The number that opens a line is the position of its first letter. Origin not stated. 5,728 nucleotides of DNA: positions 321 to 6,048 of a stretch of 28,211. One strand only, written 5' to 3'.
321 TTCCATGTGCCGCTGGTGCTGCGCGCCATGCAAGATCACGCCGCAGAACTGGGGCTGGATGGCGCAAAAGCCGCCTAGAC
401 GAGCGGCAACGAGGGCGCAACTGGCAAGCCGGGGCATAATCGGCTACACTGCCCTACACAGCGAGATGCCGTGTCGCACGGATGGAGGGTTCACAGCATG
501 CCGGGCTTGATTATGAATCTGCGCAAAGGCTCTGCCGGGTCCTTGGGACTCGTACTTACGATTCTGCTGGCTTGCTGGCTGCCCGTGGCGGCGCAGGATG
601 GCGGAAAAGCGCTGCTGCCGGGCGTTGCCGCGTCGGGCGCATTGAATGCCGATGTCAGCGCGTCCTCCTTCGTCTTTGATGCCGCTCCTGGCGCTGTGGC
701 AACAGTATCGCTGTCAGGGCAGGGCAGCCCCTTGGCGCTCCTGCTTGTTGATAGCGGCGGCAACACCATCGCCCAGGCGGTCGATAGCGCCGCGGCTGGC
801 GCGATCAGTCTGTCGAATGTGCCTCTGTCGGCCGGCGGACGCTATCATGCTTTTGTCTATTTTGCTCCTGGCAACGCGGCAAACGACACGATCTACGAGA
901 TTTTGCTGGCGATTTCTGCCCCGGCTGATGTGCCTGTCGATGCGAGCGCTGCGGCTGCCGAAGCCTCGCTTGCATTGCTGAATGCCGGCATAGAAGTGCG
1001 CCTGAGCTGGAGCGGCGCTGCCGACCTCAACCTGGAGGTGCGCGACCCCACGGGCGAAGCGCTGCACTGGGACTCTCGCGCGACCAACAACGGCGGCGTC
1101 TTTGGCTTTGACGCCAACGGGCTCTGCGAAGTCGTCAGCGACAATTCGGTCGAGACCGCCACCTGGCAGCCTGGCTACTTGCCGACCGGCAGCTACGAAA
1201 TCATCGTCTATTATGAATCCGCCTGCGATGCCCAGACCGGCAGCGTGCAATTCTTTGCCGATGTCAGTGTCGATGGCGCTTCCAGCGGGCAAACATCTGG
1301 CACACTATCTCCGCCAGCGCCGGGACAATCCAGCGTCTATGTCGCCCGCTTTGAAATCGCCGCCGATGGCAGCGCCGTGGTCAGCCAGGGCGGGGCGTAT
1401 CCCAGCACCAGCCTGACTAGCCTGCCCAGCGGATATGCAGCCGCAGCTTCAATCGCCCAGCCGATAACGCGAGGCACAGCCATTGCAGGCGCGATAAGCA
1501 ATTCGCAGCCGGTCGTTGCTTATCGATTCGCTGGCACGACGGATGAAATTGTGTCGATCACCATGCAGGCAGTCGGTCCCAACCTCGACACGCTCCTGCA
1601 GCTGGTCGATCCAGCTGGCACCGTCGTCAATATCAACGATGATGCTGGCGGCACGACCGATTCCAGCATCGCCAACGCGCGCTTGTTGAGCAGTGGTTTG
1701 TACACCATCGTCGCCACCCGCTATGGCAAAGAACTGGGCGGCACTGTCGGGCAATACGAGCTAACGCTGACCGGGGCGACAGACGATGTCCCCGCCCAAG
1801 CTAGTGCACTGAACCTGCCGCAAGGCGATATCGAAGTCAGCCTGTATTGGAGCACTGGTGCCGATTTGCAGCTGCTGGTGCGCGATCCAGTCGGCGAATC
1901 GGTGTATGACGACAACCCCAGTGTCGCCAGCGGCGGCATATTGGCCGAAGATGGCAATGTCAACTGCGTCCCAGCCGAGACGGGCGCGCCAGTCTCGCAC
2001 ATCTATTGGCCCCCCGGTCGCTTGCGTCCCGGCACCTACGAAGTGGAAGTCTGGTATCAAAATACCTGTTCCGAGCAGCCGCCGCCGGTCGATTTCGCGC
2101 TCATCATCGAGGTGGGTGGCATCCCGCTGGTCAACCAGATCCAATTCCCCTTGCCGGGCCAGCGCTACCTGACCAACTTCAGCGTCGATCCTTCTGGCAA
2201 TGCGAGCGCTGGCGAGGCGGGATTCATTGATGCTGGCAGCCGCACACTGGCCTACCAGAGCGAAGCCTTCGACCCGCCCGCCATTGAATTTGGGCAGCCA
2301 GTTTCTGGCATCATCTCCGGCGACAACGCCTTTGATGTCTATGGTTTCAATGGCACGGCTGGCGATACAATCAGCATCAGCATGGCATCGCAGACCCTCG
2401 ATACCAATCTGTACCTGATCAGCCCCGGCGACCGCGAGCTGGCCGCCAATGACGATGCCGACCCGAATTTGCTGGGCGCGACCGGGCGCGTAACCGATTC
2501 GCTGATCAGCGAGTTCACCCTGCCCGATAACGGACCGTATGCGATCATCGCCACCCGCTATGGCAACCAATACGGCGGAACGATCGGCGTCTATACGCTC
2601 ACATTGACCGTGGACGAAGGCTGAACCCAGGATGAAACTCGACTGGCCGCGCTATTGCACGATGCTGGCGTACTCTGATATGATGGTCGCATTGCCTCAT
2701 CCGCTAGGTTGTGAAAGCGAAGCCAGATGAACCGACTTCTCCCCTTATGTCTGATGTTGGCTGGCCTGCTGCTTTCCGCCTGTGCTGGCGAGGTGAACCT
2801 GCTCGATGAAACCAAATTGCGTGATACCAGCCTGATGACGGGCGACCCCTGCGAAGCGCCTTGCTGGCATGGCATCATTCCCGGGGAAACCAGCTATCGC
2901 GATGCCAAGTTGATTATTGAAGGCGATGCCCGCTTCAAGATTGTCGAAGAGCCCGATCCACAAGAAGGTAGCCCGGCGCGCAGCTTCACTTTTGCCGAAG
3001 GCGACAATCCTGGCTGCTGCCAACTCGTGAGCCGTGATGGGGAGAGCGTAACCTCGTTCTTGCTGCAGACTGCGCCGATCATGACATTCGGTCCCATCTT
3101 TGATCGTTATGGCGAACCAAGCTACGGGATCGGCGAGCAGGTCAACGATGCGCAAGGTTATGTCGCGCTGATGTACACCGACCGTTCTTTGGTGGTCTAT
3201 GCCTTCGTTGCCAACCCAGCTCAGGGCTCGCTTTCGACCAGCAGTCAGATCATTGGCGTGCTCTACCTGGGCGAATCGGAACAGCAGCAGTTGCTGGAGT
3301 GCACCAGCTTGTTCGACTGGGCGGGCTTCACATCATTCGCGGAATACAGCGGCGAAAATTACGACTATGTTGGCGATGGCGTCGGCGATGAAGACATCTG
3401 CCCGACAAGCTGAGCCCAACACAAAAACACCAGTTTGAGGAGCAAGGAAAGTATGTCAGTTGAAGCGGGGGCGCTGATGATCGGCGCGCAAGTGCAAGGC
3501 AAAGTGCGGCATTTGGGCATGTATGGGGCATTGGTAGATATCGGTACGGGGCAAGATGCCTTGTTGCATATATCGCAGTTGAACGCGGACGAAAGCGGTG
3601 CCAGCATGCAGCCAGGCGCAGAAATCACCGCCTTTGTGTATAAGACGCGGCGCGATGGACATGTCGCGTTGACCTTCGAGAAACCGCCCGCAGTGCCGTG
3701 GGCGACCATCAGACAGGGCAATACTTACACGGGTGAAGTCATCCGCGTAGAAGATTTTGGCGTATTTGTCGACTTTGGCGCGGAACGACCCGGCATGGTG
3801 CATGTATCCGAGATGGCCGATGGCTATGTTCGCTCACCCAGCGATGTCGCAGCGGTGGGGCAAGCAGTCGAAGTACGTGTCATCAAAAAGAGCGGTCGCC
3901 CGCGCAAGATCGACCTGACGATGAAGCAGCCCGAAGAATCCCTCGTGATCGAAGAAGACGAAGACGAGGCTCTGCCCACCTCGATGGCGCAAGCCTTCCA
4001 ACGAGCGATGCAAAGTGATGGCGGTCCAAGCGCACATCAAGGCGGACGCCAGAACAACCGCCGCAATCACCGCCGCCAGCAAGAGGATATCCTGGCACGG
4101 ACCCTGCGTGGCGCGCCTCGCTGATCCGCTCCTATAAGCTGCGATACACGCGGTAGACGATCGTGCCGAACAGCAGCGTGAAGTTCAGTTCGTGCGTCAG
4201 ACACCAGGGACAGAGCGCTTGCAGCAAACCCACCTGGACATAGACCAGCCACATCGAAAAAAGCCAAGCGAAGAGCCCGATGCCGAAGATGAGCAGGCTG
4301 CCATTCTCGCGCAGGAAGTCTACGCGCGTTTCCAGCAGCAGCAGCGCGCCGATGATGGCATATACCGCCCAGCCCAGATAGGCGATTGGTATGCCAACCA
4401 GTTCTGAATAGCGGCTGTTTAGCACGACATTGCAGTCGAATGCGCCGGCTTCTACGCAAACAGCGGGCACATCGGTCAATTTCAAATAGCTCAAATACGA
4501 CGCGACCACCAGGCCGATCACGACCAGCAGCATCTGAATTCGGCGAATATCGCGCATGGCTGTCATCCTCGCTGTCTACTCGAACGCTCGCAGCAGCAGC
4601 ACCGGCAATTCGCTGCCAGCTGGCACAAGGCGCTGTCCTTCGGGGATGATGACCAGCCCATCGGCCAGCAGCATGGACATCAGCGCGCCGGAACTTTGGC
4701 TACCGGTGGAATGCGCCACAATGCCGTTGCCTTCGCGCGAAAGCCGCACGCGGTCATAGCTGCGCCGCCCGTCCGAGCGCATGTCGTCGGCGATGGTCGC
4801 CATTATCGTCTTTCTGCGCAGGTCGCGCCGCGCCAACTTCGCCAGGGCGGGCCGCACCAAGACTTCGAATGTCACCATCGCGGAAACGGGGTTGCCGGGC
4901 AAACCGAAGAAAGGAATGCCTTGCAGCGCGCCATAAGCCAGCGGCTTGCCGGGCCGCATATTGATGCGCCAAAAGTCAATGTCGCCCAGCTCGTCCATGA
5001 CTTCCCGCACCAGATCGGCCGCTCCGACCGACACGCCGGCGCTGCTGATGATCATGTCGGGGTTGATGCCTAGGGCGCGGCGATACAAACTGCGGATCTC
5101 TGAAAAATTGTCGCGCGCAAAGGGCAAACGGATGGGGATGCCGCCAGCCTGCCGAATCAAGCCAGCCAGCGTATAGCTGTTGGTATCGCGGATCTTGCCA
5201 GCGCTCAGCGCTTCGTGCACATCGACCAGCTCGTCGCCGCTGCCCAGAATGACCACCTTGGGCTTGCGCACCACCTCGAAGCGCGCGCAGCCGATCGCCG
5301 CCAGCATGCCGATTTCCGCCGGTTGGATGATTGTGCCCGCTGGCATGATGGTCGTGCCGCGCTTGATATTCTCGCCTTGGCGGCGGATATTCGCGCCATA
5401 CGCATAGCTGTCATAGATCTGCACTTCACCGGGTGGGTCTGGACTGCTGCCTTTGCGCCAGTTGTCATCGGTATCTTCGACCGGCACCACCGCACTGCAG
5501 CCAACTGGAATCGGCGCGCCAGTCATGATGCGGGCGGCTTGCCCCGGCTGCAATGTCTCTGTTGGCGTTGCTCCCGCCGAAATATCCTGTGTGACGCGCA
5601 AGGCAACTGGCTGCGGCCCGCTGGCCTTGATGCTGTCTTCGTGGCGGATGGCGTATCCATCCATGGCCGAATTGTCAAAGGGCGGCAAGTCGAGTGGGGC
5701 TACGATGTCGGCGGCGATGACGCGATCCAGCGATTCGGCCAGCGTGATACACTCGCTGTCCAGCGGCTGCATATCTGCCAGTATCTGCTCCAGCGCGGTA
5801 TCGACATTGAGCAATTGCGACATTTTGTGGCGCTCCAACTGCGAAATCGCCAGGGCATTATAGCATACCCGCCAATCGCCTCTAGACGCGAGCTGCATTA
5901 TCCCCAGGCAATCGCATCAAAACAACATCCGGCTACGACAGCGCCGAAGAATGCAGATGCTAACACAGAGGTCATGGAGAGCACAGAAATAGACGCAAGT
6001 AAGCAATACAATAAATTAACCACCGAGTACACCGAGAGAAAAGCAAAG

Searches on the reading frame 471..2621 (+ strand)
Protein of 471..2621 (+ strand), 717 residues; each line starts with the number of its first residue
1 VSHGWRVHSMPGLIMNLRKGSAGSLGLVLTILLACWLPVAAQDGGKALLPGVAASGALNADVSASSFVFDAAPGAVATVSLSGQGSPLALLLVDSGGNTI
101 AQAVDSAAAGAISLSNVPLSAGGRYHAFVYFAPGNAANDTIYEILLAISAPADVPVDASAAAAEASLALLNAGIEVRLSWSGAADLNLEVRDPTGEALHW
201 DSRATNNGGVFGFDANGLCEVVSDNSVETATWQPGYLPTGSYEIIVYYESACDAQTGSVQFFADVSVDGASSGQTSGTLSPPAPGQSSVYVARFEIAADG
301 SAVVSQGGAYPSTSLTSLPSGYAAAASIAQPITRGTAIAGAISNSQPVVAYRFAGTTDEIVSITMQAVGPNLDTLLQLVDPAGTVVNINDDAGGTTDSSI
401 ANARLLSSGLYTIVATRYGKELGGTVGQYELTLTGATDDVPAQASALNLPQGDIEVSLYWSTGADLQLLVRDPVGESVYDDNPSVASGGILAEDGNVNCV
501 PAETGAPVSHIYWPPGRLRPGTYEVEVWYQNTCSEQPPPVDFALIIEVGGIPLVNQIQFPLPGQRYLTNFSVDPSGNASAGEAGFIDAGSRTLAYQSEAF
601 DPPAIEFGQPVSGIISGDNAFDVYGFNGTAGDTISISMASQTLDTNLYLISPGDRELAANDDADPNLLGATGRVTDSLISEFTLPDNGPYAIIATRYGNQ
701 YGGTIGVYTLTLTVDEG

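Call 29: search_protein_families(library=pfam, proteins=[window:471-2621:+], max_evalue=0.00001)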
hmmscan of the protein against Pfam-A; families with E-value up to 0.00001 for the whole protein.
window:471-2621:+ (717 aa): 1 family
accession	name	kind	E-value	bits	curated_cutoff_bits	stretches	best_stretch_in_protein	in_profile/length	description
PF04151.21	PPC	-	7.9e-15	55.9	25.9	1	622-692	3-66/70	Bacterial pre-peptidase C-terminal domain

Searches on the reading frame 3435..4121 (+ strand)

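Call 29: search_protein_families(library=pfam, proteins=[window:3435-4121:+], max_evalue=0.00001)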
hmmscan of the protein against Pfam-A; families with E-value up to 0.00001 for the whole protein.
window:3435-4121:+ (229 aa): 3 families
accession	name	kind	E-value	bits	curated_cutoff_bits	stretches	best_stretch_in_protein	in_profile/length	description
PF00575.29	S1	-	2.2e-24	86.1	22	2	93-164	3-74/74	S1 RNA binding domain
PF13509.12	S1_2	-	1.4e-07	32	21.8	0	16-72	1-52/61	S1 domain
PF23459.1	S1_RRP5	-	4.1e-06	27.7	27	0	93-151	2-60/72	RRP5 S1 domain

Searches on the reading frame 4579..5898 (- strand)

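Call 29: search_protein_families(library=pfam, proteins=[window:4579-5898:-], max_evalue=0.00001)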
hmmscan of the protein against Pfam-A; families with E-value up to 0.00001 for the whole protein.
window:4579-5898:- (440 aa): 3 families
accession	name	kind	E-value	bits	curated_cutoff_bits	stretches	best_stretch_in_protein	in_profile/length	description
PF03453.22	MoeA_N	-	4.5e-49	166.6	30.8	1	31-203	2-160/160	MoeA N-terminal region (domain I and II)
PF00994.29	MoCF_biosynth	-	5.9e-27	94.6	26.6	1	217-353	2-143/144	Probable molybdopterin binding domain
PF03454.20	MoeA_C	-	2.5e-16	60.1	22.1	1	367-436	2-72/72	MoeA C-terminal region (domain IV)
